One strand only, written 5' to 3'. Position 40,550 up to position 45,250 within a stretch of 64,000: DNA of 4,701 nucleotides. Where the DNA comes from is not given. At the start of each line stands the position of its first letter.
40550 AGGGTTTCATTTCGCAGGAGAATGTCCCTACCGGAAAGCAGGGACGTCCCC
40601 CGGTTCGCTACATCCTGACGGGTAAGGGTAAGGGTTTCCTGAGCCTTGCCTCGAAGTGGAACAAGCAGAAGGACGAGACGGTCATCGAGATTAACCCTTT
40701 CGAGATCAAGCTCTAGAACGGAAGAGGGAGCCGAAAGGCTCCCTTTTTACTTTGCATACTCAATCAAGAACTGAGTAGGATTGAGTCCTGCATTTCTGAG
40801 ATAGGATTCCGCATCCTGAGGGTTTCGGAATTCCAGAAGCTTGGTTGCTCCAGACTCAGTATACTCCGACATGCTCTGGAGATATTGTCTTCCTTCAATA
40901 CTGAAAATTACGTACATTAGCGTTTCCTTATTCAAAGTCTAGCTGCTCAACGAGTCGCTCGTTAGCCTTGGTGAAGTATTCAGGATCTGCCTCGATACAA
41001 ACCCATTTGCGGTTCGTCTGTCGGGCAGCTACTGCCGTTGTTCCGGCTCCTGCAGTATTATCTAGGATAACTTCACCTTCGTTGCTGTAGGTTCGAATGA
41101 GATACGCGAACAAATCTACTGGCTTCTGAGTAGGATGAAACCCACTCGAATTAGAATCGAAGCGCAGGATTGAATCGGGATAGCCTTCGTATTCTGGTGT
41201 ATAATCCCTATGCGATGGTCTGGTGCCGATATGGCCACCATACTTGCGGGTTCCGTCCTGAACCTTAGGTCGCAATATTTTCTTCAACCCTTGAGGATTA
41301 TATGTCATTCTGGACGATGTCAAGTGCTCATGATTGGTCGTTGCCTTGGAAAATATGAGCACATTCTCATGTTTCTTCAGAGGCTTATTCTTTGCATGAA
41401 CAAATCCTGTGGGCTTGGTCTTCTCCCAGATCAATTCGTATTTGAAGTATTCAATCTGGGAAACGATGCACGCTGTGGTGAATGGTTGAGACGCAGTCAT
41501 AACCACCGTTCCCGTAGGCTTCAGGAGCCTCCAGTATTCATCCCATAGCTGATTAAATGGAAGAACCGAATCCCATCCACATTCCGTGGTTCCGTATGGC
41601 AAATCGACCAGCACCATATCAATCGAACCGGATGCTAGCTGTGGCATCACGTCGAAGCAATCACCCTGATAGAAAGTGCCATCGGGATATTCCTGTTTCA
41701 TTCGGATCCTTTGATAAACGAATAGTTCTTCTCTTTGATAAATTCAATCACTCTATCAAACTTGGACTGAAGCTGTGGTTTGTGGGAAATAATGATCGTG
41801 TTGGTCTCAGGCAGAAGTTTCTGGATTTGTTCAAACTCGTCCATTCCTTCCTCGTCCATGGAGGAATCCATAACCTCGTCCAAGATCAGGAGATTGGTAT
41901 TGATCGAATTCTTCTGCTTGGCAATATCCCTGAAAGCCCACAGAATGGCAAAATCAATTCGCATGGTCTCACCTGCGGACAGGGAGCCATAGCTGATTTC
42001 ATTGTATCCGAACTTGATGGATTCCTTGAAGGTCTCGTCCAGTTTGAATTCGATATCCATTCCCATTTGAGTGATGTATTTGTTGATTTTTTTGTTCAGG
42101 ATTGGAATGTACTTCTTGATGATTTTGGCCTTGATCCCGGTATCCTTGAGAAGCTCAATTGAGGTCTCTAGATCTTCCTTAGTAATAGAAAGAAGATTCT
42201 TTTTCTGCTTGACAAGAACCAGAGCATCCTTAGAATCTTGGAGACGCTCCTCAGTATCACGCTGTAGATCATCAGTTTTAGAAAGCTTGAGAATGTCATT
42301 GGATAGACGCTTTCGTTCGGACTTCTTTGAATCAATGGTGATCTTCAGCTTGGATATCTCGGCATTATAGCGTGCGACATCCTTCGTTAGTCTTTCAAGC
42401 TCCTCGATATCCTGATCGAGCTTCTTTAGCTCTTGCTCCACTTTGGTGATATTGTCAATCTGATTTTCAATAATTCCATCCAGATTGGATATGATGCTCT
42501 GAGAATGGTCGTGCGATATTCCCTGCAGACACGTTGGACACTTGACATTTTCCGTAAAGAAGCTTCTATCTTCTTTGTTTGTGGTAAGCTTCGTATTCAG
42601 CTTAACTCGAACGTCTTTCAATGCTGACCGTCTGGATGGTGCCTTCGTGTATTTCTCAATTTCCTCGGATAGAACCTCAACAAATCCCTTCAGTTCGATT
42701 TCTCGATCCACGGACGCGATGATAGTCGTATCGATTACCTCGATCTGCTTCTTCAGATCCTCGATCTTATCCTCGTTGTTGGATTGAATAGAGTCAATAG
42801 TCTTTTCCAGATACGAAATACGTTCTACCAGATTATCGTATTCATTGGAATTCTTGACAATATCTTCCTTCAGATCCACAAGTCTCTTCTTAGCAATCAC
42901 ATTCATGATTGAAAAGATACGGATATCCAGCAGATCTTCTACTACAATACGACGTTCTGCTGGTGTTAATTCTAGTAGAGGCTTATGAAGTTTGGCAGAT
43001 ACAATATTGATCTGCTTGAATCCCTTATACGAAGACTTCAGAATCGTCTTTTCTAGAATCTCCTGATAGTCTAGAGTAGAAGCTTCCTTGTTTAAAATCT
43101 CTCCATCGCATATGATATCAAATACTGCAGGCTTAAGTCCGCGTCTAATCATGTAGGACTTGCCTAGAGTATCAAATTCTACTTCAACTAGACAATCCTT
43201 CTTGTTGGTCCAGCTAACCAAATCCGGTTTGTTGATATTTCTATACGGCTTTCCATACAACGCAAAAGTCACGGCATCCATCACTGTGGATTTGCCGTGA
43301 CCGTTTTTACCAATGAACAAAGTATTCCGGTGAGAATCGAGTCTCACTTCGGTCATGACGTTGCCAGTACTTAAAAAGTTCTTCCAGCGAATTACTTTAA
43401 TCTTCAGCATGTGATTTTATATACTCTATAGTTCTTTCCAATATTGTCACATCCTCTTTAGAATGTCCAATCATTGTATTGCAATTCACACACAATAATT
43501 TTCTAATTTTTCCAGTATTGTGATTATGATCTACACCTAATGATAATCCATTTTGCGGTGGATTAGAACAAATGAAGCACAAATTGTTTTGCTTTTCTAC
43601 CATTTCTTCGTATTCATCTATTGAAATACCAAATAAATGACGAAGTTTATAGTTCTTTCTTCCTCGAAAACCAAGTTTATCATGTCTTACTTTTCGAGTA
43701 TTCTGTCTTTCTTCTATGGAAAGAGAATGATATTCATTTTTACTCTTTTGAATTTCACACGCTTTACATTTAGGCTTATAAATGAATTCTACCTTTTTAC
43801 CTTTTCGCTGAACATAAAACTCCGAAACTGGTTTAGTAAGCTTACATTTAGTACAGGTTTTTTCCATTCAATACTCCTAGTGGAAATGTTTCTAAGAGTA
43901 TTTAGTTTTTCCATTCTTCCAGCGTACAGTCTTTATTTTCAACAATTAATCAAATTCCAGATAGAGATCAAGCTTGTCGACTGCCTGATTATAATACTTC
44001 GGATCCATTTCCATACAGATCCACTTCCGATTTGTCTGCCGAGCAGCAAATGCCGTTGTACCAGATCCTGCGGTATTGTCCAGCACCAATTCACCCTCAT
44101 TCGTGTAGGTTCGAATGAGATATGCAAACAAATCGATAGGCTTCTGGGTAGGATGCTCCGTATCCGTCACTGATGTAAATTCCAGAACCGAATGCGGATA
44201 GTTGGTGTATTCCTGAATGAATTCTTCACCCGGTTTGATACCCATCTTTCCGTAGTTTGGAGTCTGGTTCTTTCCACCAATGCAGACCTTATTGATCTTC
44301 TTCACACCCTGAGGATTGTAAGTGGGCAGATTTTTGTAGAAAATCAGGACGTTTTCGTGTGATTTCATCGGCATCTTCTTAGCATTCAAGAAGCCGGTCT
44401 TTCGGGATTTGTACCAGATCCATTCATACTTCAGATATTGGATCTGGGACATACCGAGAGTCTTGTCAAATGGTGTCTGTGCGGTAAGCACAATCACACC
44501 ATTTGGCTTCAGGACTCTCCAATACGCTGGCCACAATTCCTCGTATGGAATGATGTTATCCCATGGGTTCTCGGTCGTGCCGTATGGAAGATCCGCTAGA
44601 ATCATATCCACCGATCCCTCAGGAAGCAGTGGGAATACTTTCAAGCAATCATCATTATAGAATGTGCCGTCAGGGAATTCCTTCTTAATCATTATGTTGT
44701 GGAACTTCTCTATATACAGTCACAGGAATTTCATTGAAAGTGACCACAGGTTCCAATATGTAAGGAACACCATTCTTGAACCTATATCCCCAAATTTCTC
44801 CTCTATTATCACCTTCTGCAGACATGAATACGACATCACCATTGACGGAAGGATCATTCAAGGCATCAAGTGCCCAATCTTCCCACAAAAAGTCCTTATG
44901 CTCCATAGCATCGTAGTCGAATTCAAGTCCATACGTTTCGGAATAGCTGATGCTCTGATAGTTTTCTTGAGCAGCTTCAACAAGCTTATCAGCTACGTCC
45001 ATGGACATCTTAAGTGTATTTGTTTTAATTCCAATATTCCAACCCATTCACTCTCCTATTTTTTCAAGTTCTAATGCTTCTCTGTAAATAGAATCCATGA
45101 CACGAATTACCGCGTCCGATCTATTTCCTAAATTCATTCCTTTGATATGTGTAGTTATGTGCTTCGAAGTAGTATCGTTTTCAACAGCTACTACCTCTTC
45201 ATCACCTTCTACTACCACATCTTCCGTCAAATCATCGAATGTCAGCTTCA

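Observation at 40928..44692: Two paralogous CcrM-like DNA methyltransferases bracket gene 46, with an HNH endonuclease between them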

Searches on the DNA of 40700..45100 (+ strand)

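Call 5: search_dna_similar(query=window:40700-45100:+, collection=phages, mode=near, max_rows=30)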
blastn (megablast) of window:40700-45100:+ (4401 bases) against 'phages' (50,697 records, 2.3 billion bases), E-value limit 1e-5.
No match.
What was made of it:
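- Tried and rejected: A megablast of the region against 50,697 phage records found nothing (call 5).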

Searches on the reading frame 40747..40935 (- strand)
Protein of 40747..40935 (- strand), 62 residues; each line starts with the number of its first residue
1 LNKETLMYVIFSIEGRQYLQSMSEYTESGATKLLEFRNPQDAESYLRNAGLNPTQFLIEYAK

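Call 4: search_protein_families(library=pfam, proteins=[window:40747-40935:-], max_evalue=0.01)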
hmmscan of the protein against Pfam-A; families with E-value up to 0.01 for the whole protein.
window:40747-40935:- (62 aa): 0 families

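Call 34: search_protein_families(library=ncbifam, proteins=[window:40747-40935:-], max_evalue=0.01)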
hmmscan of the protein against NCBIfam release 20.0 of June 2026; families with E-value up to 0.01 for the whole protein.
window:40747-40935:- (62 aa): 0 families

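Call 35: search_protein_families(library=phrogs, proteins=[window:40747-40935:-], max_evalue=0.001)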
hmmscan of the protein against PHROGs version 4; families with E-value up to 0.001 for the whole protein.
window:40747-40935:- (62 aa): 0 families
